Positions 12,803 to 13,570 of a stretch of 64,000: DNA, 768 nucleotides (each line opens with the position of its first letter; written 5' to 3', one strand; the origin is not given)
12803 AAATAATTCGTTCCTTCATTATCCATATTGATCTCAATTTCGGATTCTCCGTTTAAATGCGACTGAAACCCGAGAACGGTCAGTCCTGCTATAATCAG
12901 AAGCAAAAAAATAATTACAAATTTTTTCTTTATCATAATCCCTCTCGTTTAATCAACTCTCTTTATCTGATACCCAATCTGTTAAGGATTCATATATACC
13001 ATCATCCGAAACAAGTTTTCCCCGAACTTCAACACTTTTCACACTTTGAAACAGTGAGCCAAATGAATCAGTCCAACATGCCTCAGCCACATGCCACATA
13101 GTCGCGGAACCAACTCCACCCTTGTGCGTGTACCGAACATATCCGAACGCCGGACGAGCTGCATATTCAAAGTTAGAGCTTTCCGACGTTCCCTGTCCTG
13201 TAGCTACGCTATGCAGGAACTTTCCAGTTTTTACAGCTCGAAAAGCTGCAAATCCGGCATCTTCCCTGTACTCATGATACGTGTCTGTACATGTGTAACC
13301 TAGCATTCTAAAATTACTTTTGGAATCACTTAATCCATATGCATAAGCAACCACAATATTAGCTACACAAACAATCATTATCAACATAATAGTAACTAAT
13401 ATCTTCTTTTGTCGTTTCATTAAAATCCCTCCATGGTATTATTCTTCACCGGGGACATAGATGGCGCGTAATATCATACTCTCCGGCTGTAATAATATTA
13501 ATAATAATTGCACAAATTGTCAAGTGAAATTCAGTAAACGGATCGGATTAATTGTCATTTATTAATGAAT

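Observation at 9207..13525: AT-rich 4.3-kb island: own promoter, two novel small secreted proteins, then an FtsX/FtsX/ATPase module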

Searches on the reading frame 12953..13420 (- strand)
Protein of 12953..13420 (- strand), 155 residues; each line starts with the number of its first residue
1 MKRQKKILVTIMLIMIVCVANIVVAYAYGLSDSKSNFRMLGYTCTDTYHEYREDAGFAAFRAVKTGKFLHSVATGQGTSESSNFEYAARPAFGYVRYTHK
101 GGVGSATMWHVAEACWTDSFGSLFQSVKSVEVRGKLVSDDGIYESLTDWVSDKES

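Call 4: search_protein_families(library=pfam, proteins=[window:12953-13420:-], max_evalue=0.1)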
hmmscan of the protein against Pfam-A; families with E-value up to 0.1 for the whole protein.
window:12953-13420:- (155 aa): 0 families

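Call 10: search_protein_families(library=ncbifam, proteins=[window:12953-13420:-], max_evalue=0.1)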
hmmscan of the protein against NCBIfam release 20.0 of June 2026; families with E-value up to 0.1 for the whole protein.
window:12953-13420:- (155 aa): 0 families

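Call 11: find_homologous_proteins(query=window:12953-13420:-, max_evalue=0.01)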
Query window:12953-13420:- (155 aa): 5 proteins with E <= 0.01 among 20 candidates.
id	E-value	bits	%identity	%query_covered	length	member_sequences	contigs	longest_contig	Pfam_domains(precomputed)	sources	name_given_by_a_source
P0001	9.5e-99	345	100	100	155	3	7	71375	-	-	-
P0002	3.9e-79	282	76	100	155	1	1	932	-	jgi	-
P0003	7.6e-57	210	66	92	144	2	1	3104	-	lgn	-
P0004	6.3e-51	190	57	98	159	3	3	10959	-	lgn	-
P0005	3.0e-42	162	53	99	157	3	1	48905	-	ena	-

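Call 13: find_encoding_contigs(protein=P0005, flank=10000, max_places=4)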
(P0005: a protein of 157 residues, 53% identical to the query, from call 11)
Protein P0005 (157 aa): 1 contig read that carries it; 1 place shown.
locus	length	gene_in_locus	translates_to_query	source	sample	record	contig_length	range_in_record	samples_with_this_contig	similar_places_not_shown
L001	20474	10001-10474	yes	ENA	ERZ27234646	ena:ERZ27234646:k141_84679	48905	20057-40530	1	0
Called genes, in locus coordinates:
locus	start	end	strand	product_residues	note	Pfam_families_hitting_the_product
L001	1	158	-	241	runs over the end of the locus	PF00106:adh_short, PF08659:KR, PF13561:adh_short_C2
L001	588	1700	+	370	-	PF00005:ABC_tran, PF17912:OB_MalK, PF08402:TOBE_2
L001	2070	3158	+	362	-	PF17853:GGDEF_2, PF13556:HTH_30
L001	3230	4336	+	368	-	PF00005:ABC_tran, PF02463:SMC_N, PF13191:AAA_16 (weak), PF20720:nSTAND3 (faint), PF13304:AAA_21 (weak)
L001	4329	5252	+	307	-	PF18075:FtsX_ECD, PF02687:FtsX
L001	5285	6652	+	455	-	PF24568:CC_PcsB, PF01551:Peptidase_M23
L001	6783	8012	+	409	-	PF22694:CtpB_N-like (weak), PF00595:PDZ, PF13180:PDZ_2 (weak), PF17820:PDZ_6, PF03572:Peptidase_S41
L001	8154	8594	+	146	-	-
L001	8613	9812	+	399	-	PF03447:NAD_binding_3, PF00742:Homoserine_dh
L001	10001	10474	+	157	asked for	-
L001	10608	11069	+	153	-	-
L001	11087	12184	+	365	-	PF12704:MacB_PCD, PF02687:FtsX (weak)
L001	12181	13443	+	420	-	-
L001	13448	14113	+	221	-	PF00005:ABC_tran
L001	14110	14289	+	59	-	-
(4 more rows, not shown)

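Call 14: find_encoding_contigs(protein=P0004, flank=10000, max_places=4)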
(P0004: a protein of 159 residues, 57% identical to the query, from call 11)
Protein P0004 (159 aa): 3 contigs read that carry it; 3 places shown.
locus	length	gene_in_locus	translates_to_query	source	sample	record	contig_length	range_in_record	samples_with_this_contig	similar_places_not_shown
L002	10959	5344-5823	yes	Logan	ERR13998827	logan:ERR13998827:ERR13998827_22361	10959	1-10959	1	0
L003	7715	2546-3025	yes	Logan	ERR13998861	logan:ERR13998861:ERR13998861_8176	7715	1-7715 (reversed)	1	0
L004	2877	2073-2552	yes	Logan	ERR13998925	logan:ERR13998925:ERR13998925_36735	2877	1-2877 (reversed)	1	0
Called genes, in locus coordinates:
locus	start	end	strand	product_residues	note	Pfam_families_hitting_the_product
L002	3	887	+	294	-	?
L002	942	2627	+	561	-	PF02776:TPP_enzyme_N, PF00205:TPP_enzyme_M, PF02775:TPP_enzyme_C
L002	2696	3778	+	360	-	PF00266:Aminotran_5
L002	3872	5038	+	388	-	PF00389:2-Hacid_dh, PF02826:2-Hacid_dh_C, PF01262:AlaDh_PNT_C (faint), PF03446:NAD_binding_2 (weak)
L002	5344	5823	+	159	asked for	-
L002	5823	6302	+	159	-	-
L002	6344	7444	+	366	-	PF12704:MacB_PCD (weak), PF02687:FtsX (weak)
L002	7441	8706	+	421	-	PF02687:FtsX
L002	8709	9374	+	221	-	PF00005:ABC_tran, PF02463:SMC_N (faint), PF13304:AAA_21 (faint)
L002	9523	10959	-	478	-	?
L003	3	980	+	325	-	?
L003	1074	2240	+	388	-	PF00389:2-Hacid_dh, PF02826:2-Hacid_dh_C, PF01262:AlaDh_PNT_C (faint), PF03446:NAD_binding_2 (weak)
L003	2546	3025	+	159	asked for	-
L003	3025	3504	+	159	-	-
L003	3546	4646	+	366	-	PF12704:MacB_PCD (weak), PF02687:FtsX (weak)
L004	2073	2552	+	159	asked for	-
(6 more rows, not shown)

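Call 15: find_encoding_contigs(protein=P0003, flank=10000, max_places=4)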
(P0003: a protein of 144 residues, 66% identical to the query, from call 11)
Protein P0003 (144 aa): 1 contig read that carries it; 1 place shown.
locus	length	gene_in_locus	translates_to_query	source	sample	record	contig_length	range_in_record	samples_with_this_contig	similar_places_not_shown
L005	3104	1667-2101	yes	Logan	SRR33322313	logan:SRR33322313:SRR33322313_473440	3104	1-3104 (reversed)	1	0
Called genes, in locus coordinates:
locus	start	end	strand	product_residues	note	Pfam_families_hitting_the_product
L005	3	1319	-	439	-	?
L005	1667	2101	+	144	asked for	-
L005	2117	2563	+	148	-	-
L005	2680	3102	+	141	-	?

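Call 19: search_solved_structures(query=A1, max_evalue=10, show_alignments=2)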
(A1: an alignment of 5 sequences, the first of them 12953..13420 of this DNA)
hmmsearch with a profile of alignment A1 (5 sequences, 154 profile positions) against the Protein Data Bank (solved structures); distinct sequences matched with E-value up to 10: 1.
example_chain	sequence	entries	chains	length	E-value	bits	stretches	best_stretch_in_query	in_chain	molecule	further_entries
6rd4_0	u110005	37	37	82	0.84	12.8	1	48-96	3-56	ASA-10: Polytomella F-ATP synthase associated subunit 10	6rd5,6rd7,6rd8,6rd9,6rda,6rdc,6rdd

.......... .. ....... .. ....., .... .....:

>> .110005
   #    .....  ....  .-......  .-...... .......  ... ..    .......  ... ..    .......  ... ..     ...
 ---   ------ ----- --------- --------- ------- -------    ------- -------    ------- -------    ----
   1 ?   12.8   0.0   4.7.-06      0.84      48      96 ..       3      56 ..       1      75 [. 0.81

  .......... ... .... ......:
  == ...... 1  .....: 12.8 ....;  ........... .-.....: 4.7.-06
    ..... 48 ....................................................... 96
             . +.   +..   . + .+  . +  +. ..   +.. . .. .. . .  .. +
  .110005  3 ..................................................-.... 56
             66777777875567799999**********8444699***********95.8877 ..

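Call 23: search_protein_families(library=padloc, proteins=[window:12953-13420:-], max_evalue=0.1)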
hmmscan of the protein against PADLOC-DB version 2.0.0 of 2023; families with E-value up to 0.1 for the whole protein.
window:12953-13420:- (155 aa): 0 families

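Call 24: search_protein_families(library=phrogs, proteins=[window:12953-13420:-], max_evalue=0.1)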
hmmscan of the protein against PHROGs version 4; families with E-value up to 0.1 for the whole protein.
window:12953-13420:- (155 aa): 0 families

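Call 25: list_cluster_members(proteins=[P0001, P0006, P0005])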
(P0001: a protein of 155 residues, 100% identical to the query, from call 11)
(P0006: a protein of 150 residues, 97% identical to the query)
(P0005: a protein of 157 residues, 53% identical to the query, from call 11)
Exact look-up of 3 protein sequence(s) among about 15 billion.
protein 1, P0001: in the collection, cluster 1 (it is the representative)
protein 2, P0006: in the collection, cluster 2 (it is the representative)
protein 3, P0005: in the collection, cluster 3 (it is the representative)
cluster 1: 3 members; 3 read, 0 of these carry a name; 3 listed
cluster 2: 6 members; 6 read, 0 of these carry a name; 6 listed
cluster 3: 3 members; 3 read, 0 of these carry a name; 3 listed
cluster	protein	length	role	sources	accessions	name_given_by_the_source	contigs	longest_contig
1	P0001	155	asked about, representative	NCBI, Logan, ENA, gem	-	-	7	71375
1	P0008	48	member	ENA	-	-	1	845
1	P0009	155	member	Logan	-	-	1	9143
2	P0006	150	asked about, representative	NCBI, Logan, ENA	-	-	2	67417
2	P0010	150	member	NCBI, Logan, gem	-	-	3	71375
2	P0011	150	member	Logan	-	-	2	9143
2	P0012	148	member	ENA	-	-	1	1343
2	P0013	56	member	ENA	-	-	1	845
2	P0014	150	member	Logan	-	-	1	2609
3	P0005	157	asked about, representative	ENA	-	-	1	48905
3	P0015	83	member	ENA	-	-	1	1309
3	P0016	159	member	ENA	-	-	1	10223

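Call 28: find_related_loci(query=A1, collection=genome_contigs, flank=10000)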
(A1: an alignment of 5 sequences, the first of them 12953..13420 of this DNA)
Query A1 (155 aa) in genome_contigs; peptide patterns used: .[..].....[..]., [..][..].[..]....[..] (x = any residue, [..] = any of these).
120 stretches matched a pattern, but none encodes a relative of the query by tblastn (E <= 1e-3).

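Call 29: search_protein_representatives(alignment_id=A1)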
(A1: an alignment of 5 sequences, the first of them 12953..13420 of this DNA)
Query: 5 sequences, 154 profile positions. Proteins with E-value up to 0.001 (for the whole library): 16; up to 1e-10: 12; up to 1e-30: 3. The best 16 are listed.
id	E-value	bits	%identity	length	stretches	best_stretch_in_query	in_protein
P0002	2.3e-85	300.4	-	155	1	1-154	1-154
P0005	5.5e-76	269.9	-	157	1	1-154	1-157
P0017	4.2e-32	127.5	-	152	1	1-154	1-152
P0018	3.7e-27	111.4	-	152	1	15-153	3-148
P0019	1.9e-22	96.1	-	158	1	1-153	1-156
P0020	1.1e-18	83.9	-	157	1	3-153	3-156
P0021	3.6e-18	82.2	-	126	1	10-117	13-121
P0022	7.1e-16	74.7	-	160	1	3-150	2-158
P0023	2.6e-15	72.9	-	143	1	22-152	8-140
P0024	2.0e-14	70.1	-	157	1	1-151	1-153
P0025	6.3e-14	68.4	-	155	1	1-152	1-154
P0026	6.5e-13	65.1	-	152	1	2-153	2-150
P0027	3.0e-09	53.2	-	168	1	8-153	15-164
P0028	2.1e-08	50.5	-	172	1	1-152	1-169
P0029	3.6e-05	40.0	-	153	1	2-142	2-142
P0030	4.7e-04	36.3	-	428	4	68-146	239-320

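Call 31: predict_structure(alignment_id=A1)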
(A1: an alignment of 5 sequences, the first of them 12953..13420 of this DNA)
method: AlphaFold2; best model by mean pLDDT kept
length: 155 residues; sequences in the alignment: 5
mean_pLDDT: 42.5   pTM: 0.26
mean pLDDT of the five models: 42.5, 41.4, 41.2, 40.3, 39.1
residues with pLDDT >= 90: 0; 70-90: 17; 50-70: 12; < 50: 126
segments of 3 or more residues with pLDDT < 50: 25-30, 40-155
pLDDT, mean of each block of 10 residues (from residue 1): 75 79 51 50 37 35 26 23 28 42 39 34 39 42 39 36
secondary structure, 60 per line:
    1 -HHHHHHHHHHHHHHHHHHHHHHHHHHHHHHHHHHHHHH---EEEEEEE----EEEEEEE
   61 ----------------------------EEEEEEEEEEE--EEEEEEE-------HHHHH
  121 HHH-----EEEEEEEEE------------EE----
elements in order: H2-39 E43-49 E54-60 E89-99 E102-108 H116-123 E129-137

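Call 32: find_encoding_contigs(protein=P0017, flank=8000, max_places=3)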
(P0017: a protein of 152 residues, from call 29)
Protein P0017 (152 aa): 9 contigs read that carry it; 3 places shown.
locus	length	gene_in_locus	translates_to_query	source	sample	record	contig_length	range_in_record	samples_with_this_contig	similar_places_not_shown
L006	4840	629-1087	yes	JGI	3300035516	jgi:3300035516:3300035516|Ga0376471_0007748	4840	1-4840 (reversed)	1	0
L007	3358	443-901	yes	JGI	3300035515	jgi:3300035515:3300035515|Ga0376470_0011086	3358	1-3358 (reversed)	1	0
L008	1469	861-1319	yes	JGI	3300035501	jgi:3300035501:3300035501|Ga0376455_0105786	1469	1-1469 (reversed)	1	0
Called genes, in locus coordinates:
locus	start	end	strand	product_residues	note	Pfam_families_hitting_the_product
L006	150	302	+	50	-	-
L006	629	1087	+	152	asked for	-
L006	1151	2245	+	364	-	PF02687:FtsX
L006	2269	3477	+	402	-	-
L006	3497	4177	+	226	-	PF00005:ABC_tran, PF13304:AAA_21 (faint)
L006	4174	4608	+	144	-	-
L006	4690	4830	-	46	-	PF16916:ZT_dimer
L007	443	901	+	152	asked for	-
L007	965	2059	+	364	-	PF02687:FtsX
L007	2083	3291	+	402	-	-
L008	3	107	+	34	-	?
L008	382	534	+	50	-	-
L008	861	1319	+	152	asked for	-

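Call 34: find_encoding_contigs(protein=P0019, flank=8000, max_places=2)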
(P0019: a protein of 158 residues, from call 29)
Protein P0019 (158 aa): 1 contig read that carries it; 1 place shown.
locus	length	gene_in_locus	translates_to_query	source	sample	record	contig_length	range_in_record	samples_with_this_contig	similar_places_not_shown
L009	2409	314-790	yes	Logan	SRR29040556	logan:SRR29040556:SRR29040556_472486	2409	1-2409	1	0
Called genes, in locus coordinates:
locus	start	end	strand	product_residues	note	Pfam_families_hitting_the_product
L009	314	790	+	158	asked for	-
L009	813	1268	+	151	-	-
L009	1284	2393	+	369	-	-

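Call 35: find_encoding_contigs(protein=P0022, flank=8000, max_places=2)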
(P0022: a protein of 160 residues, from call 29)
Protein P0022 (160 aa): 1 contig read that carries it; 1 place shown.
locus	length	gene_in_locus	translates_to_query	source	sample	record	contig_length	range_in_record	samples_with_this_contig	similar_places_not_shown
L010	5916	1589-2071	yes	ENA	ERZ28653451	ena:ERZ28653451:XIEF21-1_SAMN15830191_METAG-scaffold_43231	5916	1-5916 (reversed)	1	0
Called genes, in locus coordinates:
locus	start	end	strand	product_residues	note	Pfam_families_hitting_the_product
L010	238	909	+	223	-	PF03006:HlyIII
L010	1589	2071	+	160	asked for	-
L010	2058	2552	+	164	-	-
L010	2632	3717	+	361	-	PF02687:FtsX (weak)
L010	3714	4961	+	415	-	-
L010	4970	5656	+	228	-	PF02463:SMC_N (faint), PF00005:ABC_tran, PF13304:AAA_21 (faint)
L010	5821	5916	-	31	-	?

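Call 36: find_encoding_contigs(protein=P0028, flank=8000, max_places=2)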
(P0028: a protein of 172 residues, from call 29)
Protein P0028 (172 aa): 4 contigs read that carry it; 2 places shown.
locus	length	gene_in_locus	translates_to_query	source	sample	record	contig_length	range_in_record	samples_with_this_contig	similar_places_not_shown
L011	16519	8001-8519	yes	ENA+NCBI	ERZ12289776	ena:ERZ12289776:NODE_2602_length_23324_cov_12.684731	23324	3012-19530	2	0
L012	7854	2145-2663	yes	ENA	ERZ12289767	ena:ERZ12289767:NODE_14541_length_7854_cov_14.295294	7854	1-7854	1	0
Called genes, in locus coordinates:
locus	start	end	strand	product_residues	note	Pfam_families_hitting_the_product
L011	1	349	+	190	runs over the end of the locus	PF01613:Flavin_Reduct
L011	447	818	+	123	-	PF00892:EamA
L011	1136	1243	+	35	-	-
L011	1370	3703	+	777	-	PF04055:Radical_SAM, PF13186:SPASM (weak), PF04055:Radical_SAM, PF13353:Fer4_12 (weak), PF13186:SPASM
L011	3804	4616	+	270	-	-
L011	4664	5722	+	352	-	-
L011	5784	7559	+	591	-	PF02534:T4SS-DNA_transf, PF10412:TrwB_AAD_bind, PF12696:TraG-D_C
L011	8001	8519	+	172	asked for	-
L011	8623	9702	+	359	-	PF02687:FtsX (weak)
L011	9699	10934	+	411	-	-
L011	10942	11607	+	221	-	PF00005:ABC_tran, PF02463:SMC_N (faint), PF13304:AAA_21 (faint)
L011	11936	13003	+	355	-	PF14622:Ribonucleas_3_3, PF00636:Ribonuclease_3, PF00035:dsrm (weak)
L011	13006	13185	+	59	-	-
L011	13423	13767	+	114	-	PF08797:HIRAN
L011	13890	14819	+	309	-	-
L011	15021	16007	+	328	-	PF13280:WYL, PF25583:WCX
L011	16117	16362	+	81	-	-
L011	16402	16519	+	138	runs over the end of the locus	-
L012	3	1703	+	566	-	?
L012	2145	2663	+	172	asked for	-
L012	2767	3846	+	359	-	PF02687:FtsX (weak)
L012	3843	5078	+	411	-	-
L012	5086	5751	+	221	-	PF00005:ABC_tran, PF02463:SMC_N (faint), PF13304:AAA_21 (faint)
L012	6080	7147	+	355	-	PF14622:Ribonucleas_3_3, PF00636:Ribonuclease_3, PF00035:dsrm (weak)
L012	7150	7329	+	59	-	-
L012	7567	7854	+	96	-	?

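Call 37: find_encoding_contigs(protein=P0029, flank=8000, max_places=2)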
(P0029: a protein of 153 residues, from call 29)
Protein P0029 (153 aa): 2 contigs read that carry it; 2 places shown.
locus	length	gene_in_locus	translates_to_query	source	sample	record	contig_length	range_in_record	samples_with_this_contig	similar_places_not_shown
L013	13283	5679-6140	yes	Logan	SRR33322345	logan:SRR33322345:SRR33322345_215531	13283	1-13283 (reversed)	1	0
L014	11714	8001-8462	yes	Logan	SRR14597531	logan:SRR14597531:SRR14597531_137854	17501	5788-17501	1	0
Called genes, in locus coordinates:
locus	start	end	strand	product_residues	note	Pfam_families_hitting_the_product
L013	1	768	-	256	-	?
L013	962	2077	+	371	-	PF08267:Meth_synt_1 (faint), PF01717:Meth_synt_2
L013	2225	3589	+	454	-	PF13173:AAA_14, PF13635:DUF4143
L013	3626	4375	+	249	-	PF12773:DZR (weak), PF13240:Zn_Ribbon_1 (faint), PF18912:DZR_2 (faint)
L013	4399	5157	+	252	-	PF12773:DZR (weak), PF13240:Zn_Ribbon_1 (faint), PF18912:DZR_2 (faint)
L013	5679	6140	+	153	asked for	-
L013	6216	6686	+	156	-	-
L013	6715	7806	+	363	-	PF12704:MacB_PCD (weak)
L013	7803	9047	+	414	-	-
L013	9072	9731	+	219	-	PF02463:SMC_N (faint), PF00005:ABC_tran, PF13304:AAA_21 (faint)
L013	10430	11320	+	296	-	PF02219:MTHFR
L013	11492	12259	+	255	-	-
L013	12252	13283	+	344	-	?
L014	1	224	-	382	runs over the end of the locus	-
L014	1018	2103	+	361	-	PF02540:NAD_synthase (faint), PF03054:tRNA_Me_trans, PF20259:tRNA_Me_trans_M, PF20258:tRNA_Me_trans_C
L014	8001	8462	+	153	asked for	-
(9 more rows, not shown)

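Call 39: search_protein_families(library=pfam, alignment_id=A3, max_evalue=10)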
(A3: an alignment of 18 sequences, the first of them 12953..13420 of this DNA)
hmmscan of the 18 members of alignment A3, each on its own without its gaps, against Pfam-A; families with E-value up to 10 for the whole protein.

A. member 1, window:12953-13420:- (155 aa): 1 family
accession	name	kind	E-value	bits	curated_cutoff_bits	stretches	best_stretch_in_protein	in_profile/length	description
PF16770.11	RTT107_BRCT_5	-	0.21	11.9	27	1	31-75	33-74/100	Regulator of Ty1 transposition protein 107 BRCT domain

B. families by the number of members that match (of 18 scanned): 9 families
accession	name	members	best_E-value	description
PF18562.6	CIDR1_gamma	1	0.043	Cysteine-Rich Interdomain Region 1 gamma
PF11512.13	Atu4866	1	0.047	Agrobacterium tumefaciens protein Atu4866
PF13190.11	PDGLE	1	0.056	PDGLE domain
PF22457.1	PpPFK_gamma-like_C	1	0.092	ATP-dependent 6-phosphofructokinase subunit gamma, C-terminal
PF20517.3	TMEM127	1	0.093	Transmembrane protein 127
PF25822.1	UBL_USP40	1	0.13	USP40 ubiquitin-like domain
PF00708.24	Acylphosphatase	1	0.17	Acylphosphatase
PF16770.11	RTT107_BRCT_5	1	0.21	Regulator of Ty1 transposition protein 107 BRCT domain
PF21788.2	TNP-like_GBD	1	0.3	TNP-like, GTP-binding insertion domain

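Call 43: predict_structure(alignment_id=A3)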
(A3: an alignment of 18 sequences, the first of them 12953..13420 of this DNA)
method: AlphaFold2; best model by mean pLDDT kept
length: 155 residues; sequences in the alignment: 18
mean_pLDDT: 88.5   pTM: 0.76
mean pLDDT of the five models: 88.5, 87.3, 87.3, 86.9, 85.5
residues with pLDDT >= 90: 95; 70-90: 47; 50-70: 12; < 50: 1
segments of 3 or more residues with pLDDT < 50: none
pLDDT, mean of each block of 10 residues (from residue 1): 76 79 61 95 96 93 87 96 87 94 89 95 85 96 95 94
secondary structure, 60 per line:
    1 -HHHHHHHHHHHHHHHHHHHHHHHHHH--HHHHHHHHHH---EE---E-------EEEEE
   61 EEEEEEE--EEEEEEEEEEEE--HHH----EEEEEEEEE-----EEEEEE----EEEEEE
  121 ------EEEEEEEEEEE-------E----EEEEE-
elements in order: H2-27 H30-39 E56-67 E70-81 E91-99 E105-110 E115-120 E127-137 E150-154
